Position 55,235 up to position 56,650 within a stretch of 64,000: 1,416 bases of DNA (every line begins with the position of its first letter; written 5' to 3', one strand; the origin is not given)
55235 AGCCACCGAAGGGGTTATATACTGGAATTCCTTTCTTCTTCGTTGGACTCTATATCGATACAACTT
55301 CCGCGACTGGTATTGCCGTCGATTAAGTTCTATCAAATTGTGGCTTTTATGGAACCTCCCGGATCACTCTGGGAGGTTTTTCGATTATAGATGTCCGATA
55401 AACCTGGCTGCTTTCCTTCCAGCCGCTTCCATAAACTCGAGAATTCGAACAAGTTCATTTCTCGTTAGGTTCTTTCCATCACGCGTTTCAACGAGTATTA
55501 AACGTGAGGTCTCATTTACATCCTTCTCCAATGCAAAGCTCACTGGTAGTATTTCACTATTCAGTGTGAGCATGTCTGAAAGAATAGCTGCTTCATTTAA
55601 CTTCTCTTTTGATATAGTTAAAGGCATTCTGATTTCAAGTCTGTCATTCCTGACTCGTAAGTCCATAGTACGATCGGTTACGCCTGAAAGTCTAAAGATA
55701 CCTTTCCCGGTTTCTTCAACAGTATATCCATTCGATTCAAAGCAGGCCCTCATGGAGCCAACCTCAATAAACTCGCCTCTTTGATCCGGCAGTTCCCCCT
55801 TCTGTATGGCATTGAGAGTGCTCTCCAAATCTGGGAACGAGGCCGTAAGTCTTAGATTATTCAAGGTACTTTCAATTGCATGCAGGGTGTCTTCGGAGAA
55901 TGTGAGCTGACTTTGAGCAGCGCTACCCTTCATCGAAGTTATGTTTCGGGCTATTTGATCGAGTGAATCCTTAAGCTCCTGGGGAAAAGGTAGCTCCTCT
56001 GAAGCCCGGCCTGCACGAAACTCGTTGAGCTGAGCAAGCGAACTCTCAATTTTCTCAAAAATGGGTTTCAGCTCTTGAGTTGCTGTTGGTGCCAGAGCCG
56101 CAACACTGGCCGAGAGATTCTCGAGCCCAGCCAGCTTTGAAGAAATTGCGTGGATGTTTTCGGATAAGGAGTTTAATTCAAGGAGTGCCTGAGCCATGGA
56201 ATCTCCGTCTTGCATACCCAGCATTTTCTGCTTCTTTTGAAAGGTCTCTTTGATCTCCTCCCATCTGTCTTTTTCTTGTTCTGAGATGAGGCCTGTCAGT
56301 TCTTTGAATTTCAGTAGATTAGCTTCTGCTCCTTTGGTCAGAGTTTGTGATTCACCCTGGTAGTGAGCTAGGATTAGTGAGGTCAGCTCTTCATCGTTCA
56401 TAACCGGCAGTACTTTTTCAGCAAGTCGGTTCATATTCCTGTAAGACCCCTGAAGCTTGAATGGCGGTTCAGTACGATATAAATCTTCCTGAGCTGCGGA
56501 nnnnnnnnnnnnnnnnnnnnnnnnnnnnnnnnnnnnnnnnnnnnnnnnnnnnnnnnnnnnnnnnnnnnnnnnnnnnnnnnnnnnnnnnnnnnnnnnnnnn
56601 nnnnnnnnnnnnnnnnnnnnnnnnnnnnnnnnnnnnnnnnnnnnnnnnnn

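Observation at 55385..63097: Two-gene unit: flotillin-like SPFH scaffold with extended EA-repeat, followed 6 nt later by a 1873-aa coiled-coil protein carrying one MoxR/AAA_5 ATPase core. This is a candidate undescribed membrane-associated ATPase system.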

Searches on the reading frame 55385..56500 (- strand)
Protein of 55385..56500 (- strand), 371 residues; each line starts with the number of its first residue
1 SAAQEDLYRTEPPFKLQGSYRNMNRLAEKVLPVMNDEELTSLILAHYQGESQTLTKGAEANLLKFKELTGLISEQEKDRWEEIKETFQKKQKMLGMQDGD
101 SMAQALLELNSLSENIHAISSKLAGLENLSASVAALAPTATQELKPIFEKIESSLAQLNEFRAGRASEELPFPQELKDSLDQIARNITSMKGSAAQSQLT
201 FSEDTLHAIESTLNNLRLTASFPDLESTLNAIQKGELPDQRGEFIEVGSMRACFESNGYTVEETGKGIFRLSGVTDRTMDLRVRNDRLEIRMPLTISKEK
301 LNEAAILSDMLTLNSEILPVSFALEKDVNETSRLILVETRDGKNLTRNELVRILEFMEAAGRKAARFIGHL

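Call 23: search_protein_families(library=pfam, proteins=[window:55385-56500:-], max_evalue=0.1)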
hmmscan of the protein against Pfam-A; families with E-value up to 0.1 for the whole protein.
window:55385-56500:- (371 aa): 7 families
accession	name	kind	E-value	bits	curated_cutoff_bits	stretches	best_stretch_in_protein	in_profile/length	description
PF01627.28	Hpt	-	0.0021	18.7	24.6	1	162-230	21-79/84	Hpt domain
PF04513.17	Baculo_PEP_C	-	0.0044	17.5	38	1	113-233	33-135/140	Baculovirus polyhedron envelope protein, PEP, C terminus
PF13175.12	AAA_15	-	0.012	15.7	32.1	1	30-271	130-308/374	AAA ATPase domain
PF03011.20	PFEMP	-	0.026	15.6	23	1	74-117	48-95/154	PFEMP1 DBL domain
PF22550.1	CesT_Tir_1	-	0.046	14.1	27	1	262-355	22-112/131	CesT_Tir_1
PF18394.6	TBK1_CCD1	-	0.084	12.8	25.9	0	99-210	79-187/256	TANK-binding kinase 1 coiled-coil domain 1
PF06207.16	DUF1002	-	0.086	12.9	26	0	155-234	121-202/220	Protein of unknown function (DUF1002)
